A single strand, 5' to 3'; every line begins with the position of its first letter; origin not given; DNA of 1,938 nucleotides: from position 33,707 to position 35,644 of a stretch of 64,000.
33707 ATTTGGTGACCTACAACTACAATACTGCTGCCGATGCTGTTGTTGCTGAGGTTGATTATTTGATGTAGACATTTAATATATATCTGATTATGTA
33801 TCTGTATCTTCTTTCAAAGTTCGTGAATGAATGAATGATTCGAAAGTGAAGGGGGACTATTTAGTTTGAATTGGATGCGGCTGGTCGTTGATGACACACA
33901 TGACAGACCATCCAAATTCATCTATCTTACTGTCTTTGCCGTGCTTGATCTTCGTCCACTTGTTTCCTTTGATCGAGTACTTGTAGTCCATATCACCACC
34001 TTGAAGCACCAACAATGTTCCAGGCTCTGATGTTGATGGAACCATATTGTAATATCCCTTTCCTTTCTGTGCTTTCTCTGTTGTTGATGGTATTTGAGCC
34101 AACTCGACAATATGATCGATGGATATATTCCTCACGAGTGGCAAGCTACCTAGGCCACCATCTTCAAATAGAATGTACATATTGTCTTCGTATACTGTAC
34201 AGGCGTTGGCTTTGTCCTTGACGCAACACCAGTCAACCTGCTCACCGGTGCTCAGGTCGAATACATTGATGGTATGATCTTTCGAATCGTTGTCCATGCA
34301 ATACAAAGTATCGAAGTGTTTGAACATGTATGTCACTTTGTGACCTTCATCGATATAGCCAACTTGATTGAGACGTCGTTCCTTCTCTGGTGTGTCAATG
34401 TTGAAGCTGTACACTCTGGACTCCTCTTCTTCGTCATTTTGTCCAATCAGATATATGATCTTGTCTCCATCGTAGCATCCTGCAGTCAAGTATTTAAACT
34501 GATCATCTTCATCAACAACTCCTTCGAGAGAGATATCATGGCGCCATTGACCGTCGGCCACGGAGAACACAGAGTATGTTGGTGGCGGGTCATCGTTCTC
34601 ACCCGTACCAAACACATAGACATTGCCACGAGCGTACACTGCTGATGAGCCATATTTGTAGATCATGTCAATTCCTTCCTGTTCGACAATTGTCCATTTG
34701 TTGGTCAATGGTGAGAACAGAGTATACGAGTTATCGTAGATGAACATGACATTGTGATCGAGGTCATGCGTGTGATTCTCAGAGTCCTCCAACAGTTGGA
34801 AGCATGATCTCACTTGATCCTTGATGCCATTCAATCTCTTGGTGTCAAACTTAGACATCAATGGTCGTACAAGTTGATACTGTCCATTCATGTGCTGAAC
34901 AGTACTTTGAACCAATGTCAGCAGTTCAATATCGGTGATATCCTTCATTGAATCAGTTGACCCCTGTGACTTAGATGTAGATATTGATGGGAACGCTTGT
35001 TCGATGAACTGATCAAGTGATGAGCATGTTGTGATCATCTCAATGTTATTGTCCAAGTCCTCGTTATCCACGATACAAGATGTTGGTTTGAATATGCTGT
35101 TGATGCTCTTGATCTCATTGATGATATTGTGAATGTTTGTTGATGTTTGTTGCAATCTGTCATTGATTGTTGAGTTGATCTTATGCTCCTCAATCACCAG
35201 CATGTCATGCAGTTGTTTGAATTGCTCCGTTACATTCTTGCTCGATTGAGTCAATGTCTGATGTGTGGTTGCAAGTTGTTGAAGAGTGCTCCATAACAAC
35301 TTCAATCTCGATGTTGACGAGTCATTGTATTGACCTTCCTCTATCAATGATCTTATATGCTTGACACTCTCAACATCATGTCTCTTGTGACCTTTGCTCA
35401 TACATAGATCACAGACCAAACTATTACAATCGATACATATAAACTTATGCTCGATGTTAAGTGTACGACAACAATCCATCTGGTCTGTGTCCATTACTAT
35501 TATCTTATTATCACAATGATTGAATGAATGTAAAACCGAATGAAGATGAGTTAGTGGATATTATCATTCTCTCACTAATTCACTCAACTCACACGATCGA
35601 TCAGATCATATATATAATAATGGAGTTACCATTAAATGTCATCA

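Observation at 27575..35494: Tandem array of five RING-less TRIM-like genes (B-box + coiled-coil + Kelch-type propeller), two intact and three decaying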

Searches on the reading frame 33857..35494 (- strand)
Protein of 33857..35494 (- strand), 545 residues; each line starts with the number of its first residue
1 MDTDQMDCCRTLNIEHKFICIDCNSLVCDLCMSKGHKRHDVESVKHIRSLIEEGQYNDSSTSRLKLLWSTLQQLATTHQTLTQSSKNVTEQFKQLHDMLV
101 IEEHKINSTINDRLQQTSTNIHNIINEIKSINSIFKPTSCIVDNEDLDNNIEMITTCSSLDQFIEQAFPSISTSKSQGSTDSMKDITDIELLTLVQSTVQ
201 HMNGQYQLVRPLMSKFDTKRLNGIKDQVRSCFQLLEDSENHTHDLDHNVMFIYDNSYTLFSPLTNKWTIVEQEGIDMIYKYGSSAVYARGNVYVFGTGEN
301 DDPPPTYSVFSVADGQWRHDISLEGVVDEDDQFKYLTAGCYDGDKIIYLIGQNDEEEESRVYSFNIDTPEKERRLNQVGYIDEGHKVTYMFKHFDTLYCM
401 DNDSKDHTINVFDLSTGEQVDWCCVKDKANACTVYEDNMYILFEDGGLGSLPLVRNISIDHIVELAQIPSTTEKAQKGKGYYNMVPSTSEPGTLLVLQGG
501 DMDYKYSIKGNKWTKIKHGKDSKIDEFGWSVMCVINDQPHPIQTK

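Call 3: search_protein_families(library=pfam, proteins=[window:33857-35494:-], max_evalue=1)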
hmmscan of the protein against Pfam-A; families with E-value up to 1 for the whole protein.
window:33857-35494:- (545 aa): 14 families
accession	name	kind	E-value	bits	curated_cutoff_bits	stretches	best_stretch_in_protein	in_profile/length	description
PF24681.1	Kelch_KLHDC2_KLHL20_DRC7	-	3.8e-08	33.3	50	1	254-385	78-204/221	KLHDC2/KLHL20/DRC7 Kelch-repeats domain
PF13964.12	Kelch_6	-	1.5e-05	25.2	25.3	1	282-319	4-42/50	Kelch motif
PF24981.1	Beta-prop_ATRN-LZTR1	-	0.00018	21.3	50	1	260-374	20-138/289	Attractin/LZTR1 beta-propeller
PF00643.29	zf-B_box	-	0.0035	17.9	24.1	1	13-44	11-42/42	B-box zinc finger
PF13418.12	Kelch_4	-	0.0043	17.4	21.6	0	284-318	6-42/49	Galactose oxidase, central domain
PF22586.1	ANCHR-like_BBOX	-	0.018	15.6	27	1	13-40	6-33/39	ANCHR-like B-box zinc-binding domain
PF22638.1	FlgK_D1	-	0.025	14.6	28.6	1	77-133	38-90/233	Flagellar hook-associated protein FlgK helical domain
PF10282.15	Lactonase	-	0.04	13.6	21.7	1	349-417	3-71/344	Lactonase, 7-bladed beta-propeller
PF05714.16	PFam54_60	-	0.048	13.7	27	1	60-131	109-183/185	Borrelia Bbcrasp-1 domain containing protein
PF02927.20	CelD_N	-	0.16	13.2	24.6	1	374-420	7-45/86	Cellulase N-terminal ig-like domain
PF05659.16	RPW8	-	0.24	11.5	30.4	1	92-160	13-85/139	Arabidopsis broad-spectrum mildew resistance protein RPW8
PF19191.5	HEF_HK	-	0.34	11.9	24.1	0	69-99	25-55/67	HEF_HK domain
PF04513.17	Baculo_PEP_C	-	0.38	11.2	38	1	71-133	44-106/140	Baculovirus polyhedron envelope protein, PEP, C terminus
PF14712.11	Snapin_Pallidin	-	0.39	11.6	29.6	1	63-136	7-79/89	Snapin/Pallidin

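Call 4: search_solved_structures(query=window:33857-35494:-, max_evalue=10, show_alignments=2)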
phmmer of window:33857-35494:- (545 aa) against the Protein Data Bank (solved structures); distinct sequences matched with E-value up to 10: 7.
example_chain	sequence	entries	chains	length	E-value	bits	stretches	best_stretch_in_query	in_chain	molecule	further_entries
3wdg_B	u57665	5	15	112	0.021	16.7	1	314-401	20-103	Uncharacterized protein | SAUGI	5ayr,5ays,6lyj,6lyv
6qu1_A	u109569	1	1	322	0.21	13.4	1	18-102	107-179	Transcription intermediary factor 1-beta,Transcription intermediary factor 1-beta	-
7xjt_A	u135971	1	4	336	0.4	12.4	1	74-124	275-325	Ornithine carbamoyltransferases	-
7z36_A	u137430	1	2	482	0.48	12.2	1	18-100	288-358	Endolysin,Transcription intermediary factor 1-beta,Isoform 2 of Transcription intermediary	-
5vmd_A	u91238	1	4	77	0.53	12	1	20-54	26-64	F-box only protein 11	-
7yrb_A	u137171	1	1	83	0.63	11.8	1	20-54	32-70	F-box protein 11, isoform CRA_f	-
2xzr_A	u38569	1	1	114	5.2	8.8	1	58-136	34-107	IMMUNOGLOBULIN-BINDING PROTEIN EIBD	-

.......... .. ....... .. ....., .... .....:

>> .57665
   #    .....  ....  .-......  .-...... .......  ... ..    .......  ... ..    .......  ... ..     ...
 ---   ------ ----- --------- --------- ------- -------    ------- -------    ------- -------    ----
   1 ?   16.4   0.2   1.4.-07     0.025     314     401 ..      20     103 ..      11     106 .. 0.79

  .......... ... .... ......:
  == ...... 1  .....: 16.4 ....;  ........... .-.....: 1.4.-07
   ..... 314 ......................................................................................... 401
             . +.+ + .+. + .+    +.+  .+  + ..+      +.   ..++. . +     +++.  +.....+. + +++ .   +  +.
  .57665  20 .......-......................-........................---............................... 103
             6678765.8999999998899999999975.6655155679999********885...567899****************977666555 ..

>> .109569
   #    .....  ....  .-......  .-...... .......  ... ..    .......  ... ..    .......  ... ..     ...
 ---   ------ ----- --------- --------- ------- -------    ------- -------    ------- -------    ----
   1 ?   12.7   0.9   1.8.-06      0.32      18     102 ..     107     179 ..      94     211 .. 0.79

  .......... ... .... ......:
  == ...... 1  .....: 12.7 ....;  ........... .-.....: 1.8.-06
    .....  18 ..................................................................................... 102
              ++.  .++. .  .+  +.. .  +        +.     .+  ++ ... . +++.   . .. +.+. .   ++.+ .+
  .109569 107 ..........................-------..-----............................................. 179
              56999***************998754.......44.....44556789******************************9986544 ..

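Call 5: find_homologous_proteins(query=window:33857-35494:-, max_evalue=0.001)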
Query window:33857-35494:- (545 aa): 16 proteins with E <= 0.001 among 5187 candidates.
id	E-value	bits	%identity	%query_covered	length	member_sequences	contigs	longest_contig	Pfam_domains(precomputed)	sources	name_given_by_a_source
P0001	0.0e+0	1123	100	90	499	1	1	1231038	PF24681.2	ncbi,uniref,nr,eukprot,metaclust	ncbi:hypothetical protein SAMD00019534_052050 [Acytostelium subglobosum LB1]|uniref:hypothetical pro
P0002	4.4e-163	562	53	99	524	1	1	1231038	PF24681.2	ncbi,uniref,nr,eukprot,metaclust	ncbi:hypothetical protein SAMD00019534_052040 [Acytostelium subglobosum LB1]|uniref:hypothetical pro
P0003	6.3e-146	505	41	69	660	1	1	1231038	PF24681.2,PF13415.13,PF24981.2,PF01344.32,PF25210.2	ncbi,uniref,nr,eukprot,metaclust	ncbi:hypothetical protein SAMD00019534_050380 [Acytostelium subglobosum LB1]|uniref:hypothetical pro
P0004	2.2e-92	329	38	94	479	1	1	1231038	-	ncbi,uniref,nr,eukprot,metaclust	ncbi:hypothetical protein SAMD00019534_052820 [Acytostelium subglobosum LB1]|uniref:hypothetical pro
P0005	1.2e-87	313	41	88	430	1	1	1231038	PF24681.2,PF13415.13,PF24981.2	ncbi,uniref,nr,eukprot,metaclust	ncbi:hypothetical protein SAMD00019534_050360 [Acytostelium subglobosum LB1]|uniref:hypothetical pro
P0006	6.4e-84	301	37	93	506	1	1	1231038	PF24681.2,PF13415.13,PF24981.2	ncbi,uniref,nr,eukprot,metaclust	ncbi:hypothetical protein SAMD00019534_052830 [Acytostelium subglobosum LB1]|uniref:hypothetical pro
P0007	1.9e-69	253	41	81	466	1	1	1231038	PF13964.13,PF24681.2,PF13415.13,PF24981.2,PF01344.32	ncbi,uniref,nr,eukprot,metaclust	ncbi:hypothetical protein SAMD00019534_052390 [Acytostelium subglobosum LB1]|uniref:hypothetical pro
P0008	1.7e-68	250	35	84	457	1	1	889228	-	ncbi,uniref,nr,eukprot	ncbi:hypothetical protein SAMD00019534_064850 [Acytostelium subglobosum LB1]|uniref:hypothetical pro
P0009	1.8e-68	250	36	81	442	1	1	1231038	PF24681.2,PF24981.2,PF01344.32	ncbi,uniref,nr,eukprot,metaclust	ncbi:hypothetical protein SAMD00019534_049710 [Acytostelium subglobosum LB1]|uniref:hypothetical pro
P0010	7.3e-63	231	36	77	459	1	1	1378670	-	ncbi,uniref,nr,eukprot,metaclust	ncbi:hypothetical protein SAMD00019534_030140 [Acytostelium subglobosum LB1]|uniref:hypothetical pro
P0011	1.4e-61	227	44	56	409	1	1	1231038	PF24681.2,PF24981.2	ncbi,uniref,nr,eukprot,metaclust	ncbi:hypothetical protein SAMD00019534_052720 [Acytostelium subglobosum LB1]|uniref:hypothetical pro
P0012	1.8e-61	227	30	71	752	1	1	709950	PF04513.18,PF07646.22,PF24681.2,PF13415.13,PF24981.2,PF22586.2,PF01344.32,PF00643.30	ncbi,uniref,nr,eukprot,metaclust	ncbi:hypothetical protein SAMD00019534_078690 [Acytostelium subglobosum LB1]|uniref:hypothetical pro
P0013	1.2e-47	181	28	95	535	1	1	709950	PF07646.22,PF24681.2,PF13415.13,PF24981.2,PF01344.32,PF25210.2,PF00643.30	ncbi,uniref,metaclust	ncbi:hypothetical protein SAMD00019534_078950, partial [Acytostelium subglobosum LB1]|uniref:hypothe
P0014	1.4e-41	161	29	70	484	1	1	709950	PF24681.2,PF13415.13,PF24981.2,PF22586.2,PF01344.32,PF00643.30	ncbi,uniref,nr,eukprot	ncbi:hypothetical protein SAMD00019534_078700 [Acytostelium subglobosum LB1]|uniref:hypothetical pro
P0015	5.5e-40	156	28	93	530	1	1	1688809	PF24681.2,PF13415.13,PF24981.2,PF01344.32,PF00643.30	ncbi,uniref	ncbi:hypothetical protein SAMD00019534_015530, partial [Acytostelium subglobosum LB1]|uniref:hypothe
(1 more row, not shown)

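Call 19: predict_structure(alignment_id=A1)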
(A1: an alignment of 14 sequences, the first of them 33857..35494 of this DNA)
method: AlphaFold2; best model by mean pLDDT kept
length: 545 residues; sequences in the alignment: 14
mean_pLDDT: 66.9   pTM: 0.54
mean pLDDT of the five models: 66.9, 66.6, 65.5, 62.0, 62.0
residues with pLDDT >= 90: 73; 70-90: 165; 50-70: 182; < 50: 125
segments of 3 or more residues with pLDDT < 50: 1-14, 38-40, 54-56, 58-64, 69-79, 135-147, 169-188, 199-216, 230-242, 299-301, 472-476, 539-545
pLDDT, mean of each block of 10 residues (from residue 1): 42 53 58 53 53 49 47 47 55 63 66 69 69 44 42 55 58 35 44 54 40 48 58 38 73 84 85 60 80 73 73 84 72 75 90 72 89 87 76 90 79 90 83 91 90 79 87 51 85 87 90 83 62 73 33
secondary structure, 60 per line:
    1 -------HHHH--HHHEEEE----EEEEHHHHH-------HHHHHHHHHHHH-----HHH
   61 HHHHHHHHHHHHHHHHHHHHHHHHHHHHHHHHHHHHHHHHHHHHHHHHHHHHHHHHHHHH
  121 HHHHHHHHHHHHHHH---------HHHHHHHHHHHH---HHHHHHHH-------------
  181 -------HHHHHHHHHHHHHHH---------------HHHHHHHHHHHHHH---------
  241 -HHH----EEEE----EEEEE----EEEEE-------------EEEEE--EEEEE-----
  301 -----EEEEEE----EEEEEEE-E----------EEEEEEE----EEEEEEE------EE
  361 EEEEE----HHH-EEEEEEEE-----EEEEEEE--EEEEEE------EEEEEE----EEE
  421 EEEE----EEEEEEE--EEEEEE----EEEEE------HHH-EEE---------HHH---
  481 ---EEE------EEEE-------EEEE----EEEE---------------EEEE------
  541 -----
elements in order: H8-11 E17-20 E25-28 H29-33 H41-52 H58-135 H145-156 H160-167 H188-202 H218-231 E249-252 E257-261 E266-270 E284-288 E291-295 E306-311 E316-322 E335-341 E346-352 E359-365 E374-381 E387-393 E396-401 E408-413 E418-424 E429-435 E438-443 E448-452 E463-465 E484-486 E493-496 E504-507 E512-515 E531-534

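Call 22: fold_search(model_id=the predicted structure, library=pdb)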
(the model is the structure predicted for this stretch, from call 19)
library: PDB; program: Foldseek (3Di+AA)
matches with E <= 10: 1538; with E <= 0.001: 1150
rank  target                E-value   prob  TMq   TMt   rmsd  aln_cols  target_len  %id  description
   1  8pjz_A                1.9e-10  1.00  0.38  0.67   4.9       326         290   10  Crystal structure of the computationally designed SAKe6EEtal protein (released 2024-07-10)
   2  6ttk_A                2.1e-10  1.00  0.39  0.69   4.7       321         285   14  Crystal structure of the kelch domain of human KLHL12 in complex with DVL1 peptide (released 2020-02-12)
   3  6ttk_D                3.6e-10  1.00  0.38  0.68   4.9       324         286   14  Crystal structure of the kelch domain of human KLHL12 in complex with DVL1 peptide (released 2020-02-12)
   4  8pjz_B                4.4e-10  1.00  0.37  0.67   5.1       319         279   12  Crystal structure of the computationally designed SAKe6EEtal protein (released 2024-07-10)
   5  9y8k                  4.9e-10  1.00  0.38  0.67   5.0       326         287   13  Crystal structure of the Kelch domain of human KLHL12 with compound 7k (released 2026-04-08)
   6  7onc                  6.8e-10  1.00  0.37  0.67   4.8       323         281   13  Crystal structure of the computationally designed SAKe6BE protein (released 2022-12-14)
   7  8pjw_A                8.0e-10  1.00  0.37  0.67   4.9       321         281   13  Crystal structure of the computationally designed SAKe6FE protein (released 2024-07-10)
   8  5nkp_B                8.5e-10  1.00  0.38  0.67   4.8       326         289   14  Crystal structure of the human KLHL3 Kelch domain in complex with a WNK3 peptide (released 2017-05-03)
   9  8rbh_A                1.2e-09  1.00  0.38  0.67   4.9       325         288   14  Crystal structure of the kelch domain of human KLHL12 in complex with PEF1 peptide (released 2024-12-11)
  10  8cia_A                1.7e-09  1.00  0.39  0.69   4.4       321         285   12  Crystal structure of the kelch domain of human KLHL20 (released 2023-03-22)
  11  3zgc_A                2.0e-09  1.00  0.35  0.63   6.7       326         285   10  crystal structure of the KEAP1-NEH2 complex (released 2013-06-12)
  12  6v7o_A                2.1e-09  1.00  0.38  0.68   4.8       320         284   14  Structural Elucidation of Peptide Binding to KLHL-12, a Substrate Specific Adapter Protein in a Cul3-Ring E3 Ligase Co (released 2020-02-19)
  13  8oio_C                2.3e-09  1.00  0.39  0.69   4.4       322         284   14  Crystal structure of the kelch domain of human KLHL12 in complex with PLEKHA4 peptide (released 2024-04-03)
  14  3ade_A                2.7e-09  1.00  0.36  0.63   6.1       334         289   11  Crystal Structure of Keap1 in Complex with Sequestosome-1/p62 (released 2010-03-16)
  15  7pvp                  2.7e-09  1.00  0.35  0.63   6.2       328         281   14  Crystal structure of the SAKe6BC designer protein (released 2023-01-18)
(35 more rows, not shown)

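Call 23: search_protein_representatives(alignment_id=A1)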
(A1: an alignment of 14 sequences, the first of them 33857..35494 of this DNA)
Query: 14 sequences, 462 profile positions. Proteins with E-value up to 0.001 (for the whole library): 5402; up to 1e-10: 612; up to 1e-30: 136. The best 150 are listed.
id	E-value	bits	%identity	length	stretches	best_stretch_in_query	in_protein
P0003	6.2e-243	823.4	-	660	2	1-375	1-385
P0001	2.0e-173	594.2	-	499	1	2-448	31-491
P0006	8.2e-173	592.2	-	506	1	19-453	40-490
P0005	1.3e-168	578.3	-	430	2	1-371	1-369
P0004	5.7e-168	576.2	-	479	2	3-307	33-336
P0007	2.1e-165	567.7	-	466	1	38-462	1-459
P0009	5.5e-159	546.6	-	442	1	38-462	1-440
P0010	3.1e-147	507.8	-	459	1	39-459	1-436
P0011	8.9e-136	470.1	-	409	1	38-392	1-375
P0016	2.6e-131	455.4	-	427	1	54-461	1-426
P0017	1.3e-127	443.1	-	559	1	2-462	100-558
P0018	8.4e-125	433.9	-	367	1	2-340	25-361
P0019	2.0e-122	426.1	-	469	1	2-461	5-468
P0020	1.2e-120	420.2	-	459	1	4-452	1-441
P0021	3.7e-119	415.3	-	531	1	1-456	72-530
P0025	7.1e-109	381.4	-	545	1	2-458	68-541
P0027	5.9e-103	361.9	-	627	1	3-462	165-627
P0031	7.2e-96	338.5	-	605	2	70-448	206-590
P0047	3.2e-86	306.7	-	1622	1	1-409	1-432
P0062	3.8e-73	263.6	-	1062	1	3-400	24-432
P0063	8.0e-72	259.2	-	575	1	2-450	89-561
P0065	2.1e-71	257.9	-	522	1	2-447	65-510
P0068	4.8e-68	246.8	-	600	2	122-452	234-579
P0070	6.2e-65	236.5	-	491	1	19-457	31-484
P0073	7.2e-63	229.7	-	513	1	2-411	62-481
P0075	4.8e-62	227.0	-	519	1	3-460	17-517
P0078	7.5e-60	219.8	-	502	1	3-446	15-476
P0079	9.3e-60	219.5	-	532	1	3-442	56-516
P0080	5.7e-59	216.8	-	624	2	91-453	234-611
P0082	1.9e-57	211.8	-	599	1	2-447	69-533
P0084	5.4e-56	207.0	-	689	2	43-458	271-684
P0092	1.2e-52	196.0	-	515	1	4-458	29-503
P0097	4.0e-49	184.4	-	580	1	4-450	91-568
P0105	1.2e-40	156.4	-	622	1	6-450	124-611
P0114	1.9e-37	145.9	-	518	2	3-287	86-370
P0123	8.1e-35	137.2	-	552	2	205-446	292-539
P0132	2.4e-32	129.1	-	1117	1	3-451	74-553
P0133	2.8e-32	128.9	-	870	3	202-443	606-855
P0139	1.6e-31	126.4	-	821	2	190-453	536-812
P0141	4.4e-31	124.9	-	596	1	2-461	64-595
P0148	2.2e-29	119.3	-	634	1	6-453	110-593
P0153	6.6e-29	117.8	-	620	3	201-360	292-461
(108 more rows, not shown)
